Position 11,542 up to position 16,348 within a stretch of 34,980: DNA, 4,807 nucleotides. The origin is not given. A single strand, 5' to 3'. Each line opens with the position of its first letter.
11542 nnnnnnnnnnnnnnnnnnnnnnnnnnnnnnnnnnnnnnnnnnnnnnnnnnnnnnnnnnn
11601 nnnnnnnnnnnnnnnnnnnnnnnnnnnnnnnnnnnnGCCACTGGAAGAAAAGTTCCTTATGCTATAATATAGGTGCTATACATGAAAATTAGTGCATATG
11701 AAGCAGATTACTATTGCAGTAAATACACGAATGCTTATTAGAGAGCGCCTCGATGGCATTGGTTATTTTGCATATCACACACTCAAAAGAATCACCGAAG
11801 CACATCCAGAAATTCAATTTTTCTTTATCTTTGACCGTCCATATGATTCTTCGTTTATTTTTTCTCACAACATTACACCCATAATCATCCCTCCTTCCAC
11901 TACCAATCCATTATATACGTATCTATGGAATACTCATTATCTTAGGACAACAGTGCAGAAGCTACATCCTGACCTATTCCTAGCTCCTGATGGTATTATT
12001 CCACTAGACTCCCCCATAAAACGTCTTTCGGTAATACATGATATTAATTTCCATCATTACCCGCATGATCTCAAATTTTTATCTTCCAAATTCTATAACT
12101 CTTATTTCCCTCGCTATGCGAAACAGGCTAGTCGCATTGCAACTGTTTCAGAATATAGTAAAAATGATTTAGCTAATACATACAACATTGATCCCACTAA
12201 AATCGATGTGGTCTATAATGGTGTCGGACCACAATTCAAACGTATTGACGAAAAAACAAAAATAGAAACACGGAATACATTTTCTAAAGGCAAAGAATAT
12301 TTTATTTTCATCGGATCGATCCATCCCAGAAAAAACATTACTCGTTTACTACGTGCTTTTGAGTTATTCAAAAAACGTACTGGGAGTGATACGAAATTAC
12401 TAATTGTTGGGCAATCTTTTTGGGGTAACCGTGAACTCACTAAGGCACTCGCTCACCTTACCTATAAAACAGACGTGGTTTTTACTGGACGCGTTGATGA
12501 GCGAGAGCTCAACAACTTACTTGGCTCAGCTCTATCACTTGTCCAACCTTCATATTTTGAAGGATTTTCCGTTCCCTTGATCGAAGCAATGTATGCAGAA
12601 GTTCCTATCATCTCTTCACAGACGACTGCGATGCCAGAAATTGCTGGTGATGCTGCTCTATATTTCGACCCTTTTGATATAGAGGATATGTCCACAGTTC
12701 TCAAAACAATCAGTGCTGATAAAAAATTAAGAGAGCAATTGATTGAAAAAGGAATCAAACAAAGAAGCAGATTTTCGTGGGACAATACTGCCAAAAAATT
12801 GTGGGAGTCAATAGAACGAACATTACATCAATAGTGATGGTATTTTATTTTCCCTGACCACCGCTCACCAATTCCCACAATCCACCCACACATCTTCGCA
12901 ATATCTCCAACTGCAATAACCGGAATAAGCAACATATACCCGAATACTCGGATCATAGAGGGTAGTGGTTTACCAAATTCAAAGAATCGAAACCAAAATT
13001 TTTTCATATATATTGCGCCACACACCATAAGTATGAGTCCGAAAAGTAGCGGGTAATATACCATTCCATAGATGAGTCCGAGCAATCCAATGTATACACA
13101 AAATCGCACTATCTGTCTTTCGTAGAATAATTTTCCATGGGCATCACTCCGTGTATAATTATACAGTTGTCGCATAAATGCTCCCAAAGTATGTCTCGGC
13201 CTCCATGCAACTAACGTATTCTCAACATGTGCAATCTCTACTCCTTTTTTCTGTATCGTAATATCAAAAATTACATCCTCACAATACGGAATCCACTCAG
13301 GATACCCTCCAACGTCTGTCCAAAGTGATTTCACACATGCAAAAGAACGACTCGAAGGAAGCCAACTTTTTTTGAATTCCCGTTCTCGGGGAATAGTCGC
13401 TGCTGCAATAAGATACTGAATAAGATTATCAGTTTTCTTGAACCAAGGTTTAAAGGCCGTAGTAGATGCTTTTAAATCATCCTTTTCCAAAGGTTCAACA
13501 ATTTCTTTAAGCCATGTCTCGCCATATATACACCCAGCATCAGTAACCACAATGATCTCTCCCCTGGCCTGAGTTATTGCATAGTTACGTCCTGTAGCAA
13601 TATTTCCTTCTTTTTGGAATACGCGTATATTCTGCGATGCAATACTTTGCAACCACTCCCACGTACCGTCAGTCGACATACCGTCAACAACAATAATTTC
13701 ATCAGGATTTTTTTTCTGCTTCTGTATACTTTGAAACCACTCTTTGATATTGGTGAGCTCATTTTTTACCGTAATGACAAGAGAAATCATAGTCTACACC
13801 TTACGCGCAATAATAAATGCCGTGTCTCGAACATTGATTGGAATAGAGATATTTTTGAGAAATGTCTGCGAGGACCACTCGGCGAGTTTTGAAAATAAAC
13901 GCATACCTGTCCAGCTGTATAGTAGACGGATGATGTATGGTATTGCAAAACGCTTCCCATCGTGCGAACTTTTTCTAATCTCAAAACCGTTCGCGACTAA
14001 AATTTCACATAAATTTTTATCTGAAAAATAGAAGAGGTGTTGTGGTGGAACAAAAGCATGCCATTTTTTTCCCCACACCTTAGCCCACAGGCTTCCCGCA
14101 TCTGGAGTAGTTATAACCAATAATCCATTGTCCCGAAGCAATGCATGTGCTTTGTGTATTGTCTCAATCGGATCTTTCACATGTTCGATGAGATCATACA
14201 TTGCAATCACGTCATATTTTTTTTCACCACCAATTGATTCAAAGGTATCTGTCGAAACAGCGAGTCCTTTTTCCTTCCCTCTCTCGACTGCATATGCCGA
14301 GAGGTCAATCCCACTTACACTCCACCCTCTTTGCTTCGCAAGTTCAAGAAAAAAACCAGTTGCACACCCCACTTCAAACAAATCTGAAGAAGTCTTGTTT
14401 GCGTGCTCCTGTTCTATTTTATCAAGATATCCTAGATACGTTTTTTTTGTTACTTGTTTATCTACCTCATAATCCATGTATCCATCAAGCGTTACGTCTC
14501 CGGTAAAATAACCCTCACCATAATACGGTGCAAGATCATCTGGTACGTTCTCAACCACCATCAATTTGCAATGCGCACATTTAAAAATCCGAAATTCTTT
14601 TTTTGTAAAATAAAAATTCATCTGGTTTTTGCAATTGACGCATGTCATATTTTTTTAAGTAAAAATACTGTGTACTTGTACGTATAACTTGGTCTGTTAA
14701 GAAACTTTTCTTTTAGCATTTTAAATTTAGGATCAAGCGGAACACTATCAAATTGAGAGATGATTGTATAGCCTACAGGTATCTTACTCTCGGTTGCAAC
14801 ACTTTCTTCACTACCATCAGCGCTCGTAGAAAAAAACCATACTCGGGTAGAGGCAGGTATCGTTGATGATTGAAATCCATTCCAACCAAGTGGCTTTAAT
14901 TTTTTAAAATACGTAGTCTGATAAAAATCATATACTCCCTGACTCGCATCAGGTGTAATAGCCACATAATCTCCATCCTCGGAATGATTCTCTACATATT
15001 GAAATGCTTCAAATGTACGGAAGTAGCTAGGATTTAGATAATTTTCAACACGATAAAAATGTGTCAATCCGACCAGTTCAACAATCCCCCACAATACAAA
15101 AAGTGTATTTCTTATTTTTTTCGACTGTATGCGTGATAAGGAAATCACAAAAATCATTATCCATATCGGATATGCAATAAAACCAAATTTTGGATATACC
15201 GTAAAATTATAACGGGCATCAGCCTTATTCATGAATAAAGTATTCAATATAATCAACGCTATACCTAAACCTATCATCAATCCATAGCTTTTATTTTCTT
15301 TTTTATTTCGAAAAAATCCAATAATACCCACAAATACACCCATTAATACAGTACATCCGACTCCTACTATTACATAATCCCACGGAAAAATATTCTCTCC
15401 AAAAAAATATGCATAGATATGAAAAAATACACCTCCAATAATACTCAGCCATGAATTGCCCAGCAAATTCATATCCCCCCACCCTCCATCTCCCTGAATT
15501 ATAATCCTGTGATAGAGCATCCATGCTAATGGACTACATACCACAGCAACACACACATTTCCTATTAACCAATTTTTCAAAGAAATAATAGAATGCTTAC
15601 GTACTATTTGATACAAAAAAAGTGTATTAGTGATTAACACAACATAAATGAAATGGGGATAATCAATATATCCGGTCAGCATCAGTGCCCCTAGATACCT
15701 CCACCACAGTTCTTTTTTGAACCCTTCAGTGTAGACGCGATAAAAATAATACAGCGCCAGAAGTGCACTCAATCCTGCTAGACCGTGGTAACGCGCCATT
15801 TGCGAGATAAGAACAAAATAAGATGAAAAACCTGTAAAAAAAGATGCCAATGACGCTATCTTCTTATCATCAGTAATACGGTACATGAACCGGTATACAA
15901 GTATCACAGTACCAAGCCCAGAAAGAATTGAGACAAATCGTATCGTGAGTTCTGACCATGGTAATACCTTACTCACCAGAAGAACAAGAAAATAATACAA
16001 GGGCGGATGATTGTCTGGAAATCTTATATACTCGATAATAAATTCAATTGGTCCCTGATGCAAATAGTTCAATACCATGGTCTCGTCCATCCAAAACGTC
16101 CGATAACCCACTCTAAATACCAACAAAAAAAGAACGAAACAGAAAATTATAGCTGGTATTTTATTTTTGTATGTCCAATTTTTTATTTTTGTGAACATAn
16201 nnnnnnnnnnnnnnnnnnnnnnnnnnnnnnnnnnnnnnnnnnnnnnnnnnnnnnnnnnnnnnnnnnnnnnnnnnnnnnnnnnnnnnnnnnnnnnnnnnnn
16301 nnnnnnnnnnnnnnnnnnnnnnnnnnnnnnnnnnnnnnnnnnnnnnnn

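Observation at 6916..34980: Hybrid glycan-assembly island: Wzx/PGT repeat-unit pathway interleaved with four Dpm1-like lipid-sugar synthases and multiple GT-C enzymes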

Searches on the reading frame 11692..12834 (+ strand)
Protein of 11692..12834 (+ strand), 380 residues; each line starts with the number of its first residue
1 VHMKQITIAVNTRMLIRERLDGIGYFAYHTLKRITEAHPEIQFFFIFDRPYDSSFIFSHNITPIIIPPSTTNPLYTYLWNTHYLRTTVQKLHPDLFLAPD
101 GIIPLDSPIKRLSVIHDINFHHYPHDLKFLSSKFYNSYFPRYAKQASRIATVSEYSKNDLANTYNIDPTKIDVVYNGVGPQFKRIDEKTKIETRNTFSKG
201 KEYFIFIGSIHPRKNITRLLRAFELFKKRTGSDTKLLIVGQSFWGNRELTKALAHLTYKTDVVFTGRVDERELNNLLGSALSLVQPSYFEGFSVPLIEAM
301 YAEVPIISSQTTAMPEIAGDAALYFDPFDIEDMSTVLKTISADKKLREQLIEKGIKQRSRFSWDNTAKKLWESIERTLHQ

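Call 5: search_protein_families(library=pfam, proteins=[window:11692-12834:+], max_evalue=0.01)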
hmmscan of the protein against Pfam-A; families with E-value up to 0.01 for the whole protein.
window:11692-12834:+ (380 aa): 5 families
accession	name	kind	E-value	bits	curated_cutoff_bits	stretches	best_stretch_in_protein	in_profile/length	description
PF00534.26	Glycos_transf_1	-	2.7e-31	108.9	26.4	1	189-356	3-171/172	Glycosyl transferases group 1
PF13692.12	Glyco_trans_1_4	-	2.5e-23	83.4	27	1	203-340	3-139/142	Glycosyl transferases group 1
PF13439.12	Glyco_transf_4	-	8.2e-14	52.4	28.5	1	22-179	3-167/170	Glycosyltransferase Family 4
PF20706.3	GT4-conflict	-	1.2e-06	28.2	26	1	194-312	193-314/385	Family 4 Glycosyltransferase in conflict systems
PF13524.12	Glyco_trans_1_2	-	2.3e-05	24.8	25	1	233-370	14-142/144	Glycosyl transferase-like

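Call 40: search_protein_families(library=ncbifam, proteins=[window:11692-12834:+], max_evalue=0.000001)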
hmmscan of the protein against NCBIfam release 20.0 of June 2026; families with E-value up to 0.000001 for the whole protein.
window:11692-12834:+ (380 aa): 22 families
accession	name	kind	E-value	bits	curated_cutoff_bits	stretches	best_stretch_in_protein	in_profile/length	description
TIGR04047.1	MSMEG_0565_glyc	hypoth_equivalog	2.1e-26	92.9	259.85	1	140-369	133-366/373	MSMEG_0565 family glycosyltransferase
TIGR04157.1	glyco_rSAM_CFB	subfamily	6.4e-25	88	400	1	142-322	166-343/406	TIGR04157 family glycosyltransferase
TIGR02149.1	glgA_Coryne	subfamily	1.4e-21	77.1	302.4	1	144-372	143-385/391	glycogen synthase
TIGR03449.1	mycothiol_MshA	equivalog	7.9e-19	67.8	462.5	1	145-378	164-404/406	D-inositol-3-phosphate glycosyltransferase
TIGR03999.1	thiol_BshA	equivalog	1.5e-18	66.9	273.7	1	145-368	144-364/375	N-acetyl-alpha-D-glucosaminyl L-malate synthase BshA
NF041010.1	glycosy_Agl16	equivalog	1.5e-15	56.9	575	1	141-372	129-346/352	glycosylation protein Agl16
NF038295.1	EPS_HpsP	equivalog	1.7e-15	56.9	550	1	157-372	165-382/388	hormogonium polysaccharide biosynthesis glycosyltransferase HpsP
NF047684.1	TeichurnBiosyTuaC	equivalog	2.7e-15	56.2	550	1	132-376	151-388/391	teichuronic acid biosynthesis protein TuaC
TIGR03088.1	stp2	hypoth_equivalog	2.8e-15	56.3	409.05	1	150-369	141-365/374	TIGR03088 family PEP-CTERM/XrtA system glycosyltransferase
NF041876.1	EPS_EpsE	equivalog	8.2e-15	54.9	400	1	198-369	210-388/389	exopolysaccharide biosynthesis GT4 family glycosyltransferase EpsE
NF050063.1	ProtGlycPglJ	equivalog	1.1e-14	54.4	500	1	143-370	142-359/363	N-acetylgalactosamine-N,N'-diacetylbacillosaminyl-diphospho-undecaprenol 4-alpha-N-acetylgalactosaminyltransferase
NF050056.1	ProtGlycPglH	equivalog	2.3e-12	46.7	600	1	195-374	174-350/354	GalNAc-alpha-(1->4)-GalNAc-alpha-(1->3)-diNAcBac-PP-undecaprenol alpha-1,4-N-acetyl-D-galactosaminyltransferase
NF012028.0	PRK15484.1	subfamily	4.5e-12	45.8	618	1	133-375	127-376/380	lipopolysaccharide N-acetylglucosaminyltransferase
TIGR04063.1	stp3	hypoth_equivalog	9.2e-12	44.5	442.05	1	143-368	155-386/397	TIGR04063 family PEP-CTERM/XrtA system glycosyltransferase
TIGR04348.1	TIGR04348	equivalog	8.9e-11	41.4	300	1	198-372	134-306/310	selenoneine biosynthesis selenosugar synthase SenB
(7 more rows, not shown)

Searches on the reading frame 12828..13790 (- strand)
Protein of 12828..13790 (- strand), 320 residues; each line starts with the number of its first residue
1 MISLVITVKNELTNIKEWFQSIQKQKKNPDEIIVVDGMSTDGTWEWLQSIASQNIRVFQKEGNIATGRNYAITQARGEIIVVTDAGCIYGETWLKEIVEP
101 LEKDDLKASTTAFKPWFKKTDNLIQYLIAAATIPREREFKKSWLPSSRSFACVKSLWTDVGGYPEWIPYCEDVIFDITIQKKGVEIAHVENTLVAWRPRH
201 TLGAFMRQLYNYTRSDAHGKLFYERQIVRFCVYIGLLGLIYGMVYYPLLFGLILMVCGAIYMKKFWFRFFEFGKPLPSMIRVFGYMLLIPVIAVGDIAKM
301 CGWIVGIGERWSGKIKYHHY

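Call 5: search_protein_families(library=pfam, proteins=[window:12828-13790:-], max_evalue=0.01)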
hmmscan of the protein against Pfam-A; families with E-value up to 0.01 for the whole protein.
window:12828-13790:- (320 aa): 6 families
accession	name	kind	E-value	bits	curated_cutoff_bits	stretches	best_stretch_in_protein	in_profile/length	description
PF00535.33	Glycos_transf_2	-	2.2e-23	83.5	23.3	1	3-126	1-128/168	Glycosyl transferase family 2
PF10111.15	Glyco_tranf_2_2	-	6.1e-07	29.6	27.3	1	3-106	1-111/276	Glycosyltransferase like family 2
PF13641.12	Glyco_tranf_2_3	-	8.2e-07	29.7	27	1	2-208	3-223/230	Glycosyltransferase like family 2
PF13704.12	Glyco_tranf_2_4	-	0.0019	19.1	27.5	1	10-65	2-53/98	Glycosyl transferase family 2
PF13632.12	Glyco_trans_2_3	-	0.0053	17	27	1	155-266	82-186/198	Glycosyl transferase family group 2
PF03364.25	Polyketide_cyc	-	0.0074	17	23.4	0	155-173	10-28/126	Polyketide cyclase / dehydrase and lipid transport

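Call 40: search_protein_families(library=ncbifam, proteins=[window:12828-13790:-], max_evalue=0.000001)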
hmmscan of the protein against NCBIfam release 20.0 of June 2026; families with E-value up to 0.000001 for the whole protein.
window:12828-13790:- (320 aa): 6 families
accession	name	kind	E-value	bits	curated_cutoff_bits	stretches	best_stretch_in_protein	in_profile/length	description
TIGR04283.1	glyco_like_mftF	equivalog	3.3e-18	66.1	182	1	2-195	1-184/221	TIGR04283 family arsenosugar biosynthesis glycosyltransferase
TIGR03965.1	mycofact_glyco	equivalog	1.6e-16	60.3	280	1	2-218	76-302/467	mycofactocin biosynthesis glycosyltransferase MftF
NF041875.1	EPS_EpsD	equivalog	4.9e-16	59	370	1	2-219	1-230/325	exopolysaccharide biosynthesis glycosyltransferase EpsD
NF047683.1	TeichurnBiosyTuaG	equivalog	2.2e-09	37.3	400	1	2-138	8-148/252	teichuronic acid biosynthesis protein TuaG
NF007482.0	PRK10073.1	equivalog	2.6e-09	36.5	423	1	2-123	8-132/334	glycosyltransferase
TIGR03937.1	PgaC_IcaA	equivalog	3.3e-08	32.9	422.3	1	1-111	46-160/407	poly-beta-1,6-N-acetyl-D-glucosamine synthase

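Call 70: search_solved_structures(query=window:12828-13790:-, max_evalue=0.001)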
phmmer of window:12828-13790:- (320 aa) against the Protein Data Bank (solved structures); distinct sequences matched with E-value up to 0.001: 13.
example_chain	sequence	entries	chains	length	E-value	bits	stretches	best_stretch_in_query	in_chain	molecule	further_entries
22ao_A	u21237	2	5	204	1.4e-06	30.9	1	2-103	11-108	GmaR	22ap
5mlz_A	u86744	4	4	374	4.1e-06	29.3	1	2-226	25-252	Dolichol monophosphate mannose synthase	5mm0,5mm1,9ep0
8bz4_A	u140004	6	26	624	1.4e-05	27.6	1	3-93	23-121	Glycosyltransferase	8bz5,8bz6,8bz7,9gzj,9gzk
8bz8_A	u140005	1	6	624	1.4e-05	27.6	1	3-93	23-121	Glycosyltransferase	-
9omm_A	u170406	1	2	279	0.00018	23.9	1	7-99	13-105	Glycosyltransferase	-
9omj_A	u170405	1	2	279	0.00018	23.9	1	7-99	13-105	Glycosyltransferase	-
9omh_A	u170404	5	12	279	0.00018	23.9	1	7-99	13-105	Glycosyltransferase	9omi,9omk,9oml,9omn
5tze_C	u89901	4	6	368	0.00039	22.9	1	3-97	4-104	Glycosyl transferase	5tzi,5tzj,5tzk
5tz8_A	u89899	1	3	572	0.00083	21.8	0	3-96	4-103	Glycosyl transferase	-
6yv7_B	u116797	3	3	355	0.00084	21.8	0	2-89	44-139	Glycosyl transferase, family 2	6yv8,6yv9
6yv7_A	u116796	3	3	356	0.00084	21.8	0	2-89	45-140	Glycosyl transferase, family 2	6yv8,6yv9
8vh7_A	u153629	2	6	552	0.00087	21.7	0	2-89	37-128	Heparosan synthase B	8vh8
8viw_A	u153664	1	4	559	0.00089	21.7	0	2-89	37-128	Heparosan synthase B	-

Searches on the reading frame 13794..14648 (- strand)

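Call 5: search_protein_families(library=pfam, proteins=[window:13794-14648:-], max_evalue=0.01)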
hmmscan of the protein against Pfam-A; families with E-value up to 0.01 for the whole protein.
window:13794-14648:- (284 aa): 7 families
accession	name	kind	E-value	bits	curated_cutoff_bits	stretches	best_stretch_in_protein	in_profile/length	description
PF13489.12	Methyltransf_23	-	2.6e-29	102.5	27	1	81-225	16-162/164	Methyltransferase domain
PF08242.18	Methyltransf_12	-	3.5e-13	50.6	30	1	92-177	2-98/98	Methyltransferase domain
PF08241.18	Methyltransf_11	-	4.3e-11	43.8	21.2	1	92-179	2-95/95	Methyltransferase domain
PF13847.12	Methyltransf_31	-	1.7e-08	34.7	27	1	90-184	7-115/145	Methyltransferase domain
PF13649.12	Methyltransf_25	-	2.1e-08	35.2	27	1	92-175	3-97/97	Methyltransferase domain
PF07021.18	MetW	-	0.0001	22.4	21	1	85-185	12-113/193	Methionine biosynthesis protein MetW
PF05401.17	NodS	-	0.0022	18.3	24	1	82-177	39-142/201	Nodulation protein S (NodS)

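Call 40: search_protein_families(library=ncbifam, proteins=[window:13794-14648:-], max_evalue=0.000001)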
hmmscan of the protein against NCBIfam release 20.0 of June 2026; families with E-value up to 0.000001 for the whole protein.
window:13794-14648:- (284 aa): 1 family
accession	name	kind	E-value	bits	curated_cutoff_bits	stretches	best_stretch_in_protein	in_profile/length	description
TIGR01983.1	UbiG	equivalog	2.9e-13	49.6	102.95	1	78-181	41-153/228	bifunctional 2-polyprenyl-6-hydroxyphenol methylase/3-demethylubiquinol 3-O-methyltransferase UbiG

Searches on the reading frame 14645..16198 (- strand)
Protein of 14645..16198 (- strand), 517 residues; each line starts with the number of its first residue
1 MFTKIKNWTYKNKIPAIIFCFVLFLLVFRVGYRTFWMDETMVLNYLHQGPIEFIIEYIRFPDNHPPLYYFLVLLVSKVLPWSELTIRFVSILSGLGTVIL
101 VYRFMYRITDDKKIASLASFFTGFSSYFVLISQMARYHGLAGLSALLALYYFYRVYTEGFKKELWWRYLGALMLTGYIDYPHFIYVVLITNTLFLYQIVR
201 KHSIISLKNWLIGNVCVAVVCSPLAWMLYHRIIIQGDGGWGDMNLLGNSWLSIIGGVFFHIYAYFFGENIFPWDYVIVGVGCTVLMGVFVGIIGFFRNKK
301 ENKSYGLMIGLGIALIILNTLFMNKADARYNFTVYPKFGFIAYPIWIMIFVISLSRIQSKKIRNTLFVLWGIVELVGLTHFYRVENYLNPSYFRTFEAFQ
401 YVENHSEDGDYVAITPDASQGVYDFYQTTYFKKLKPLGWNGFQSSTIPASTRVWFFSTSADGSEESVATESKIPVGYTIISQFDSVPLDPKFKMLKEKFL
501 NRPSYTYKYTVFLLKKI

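Call 5: search_protein_families(library=pfam, proteins=[window:14645-16198:-], max_evalue=0.01)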
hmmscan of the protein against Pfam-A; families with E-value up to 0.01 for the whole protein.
window:14645-16198:- (517 aa): 2 families
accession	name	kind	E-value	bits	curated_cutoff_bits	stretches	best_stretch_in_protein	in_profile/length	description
PF13231.12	PMT_2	-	2.8e-11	44.3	26.1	1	63-226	1-160/160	Dolichyl-phosphate-mannose-protein mannosyltransferase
PF02366.24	PMT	-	2.3e-05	24.5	22.7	1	65-203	63-205/245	Dolichyl-phosphate-mannose-protein mannosyltransferase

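Call 10: search_protein_families(library=ncbifam, proteins=[window:14645-16198:-], max_evalue=0.01)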
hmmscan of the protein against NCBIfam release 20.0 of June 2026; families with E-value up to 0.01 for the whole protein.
window:14645-16198:- (517 aa): 0 families

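Call 50: search_solved_structures(query=window:14645-16198:-, max_evalue=1)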
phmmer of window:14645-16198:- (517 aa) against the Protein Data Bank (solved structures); distinct sequences matched with E-value up to 1: 0.
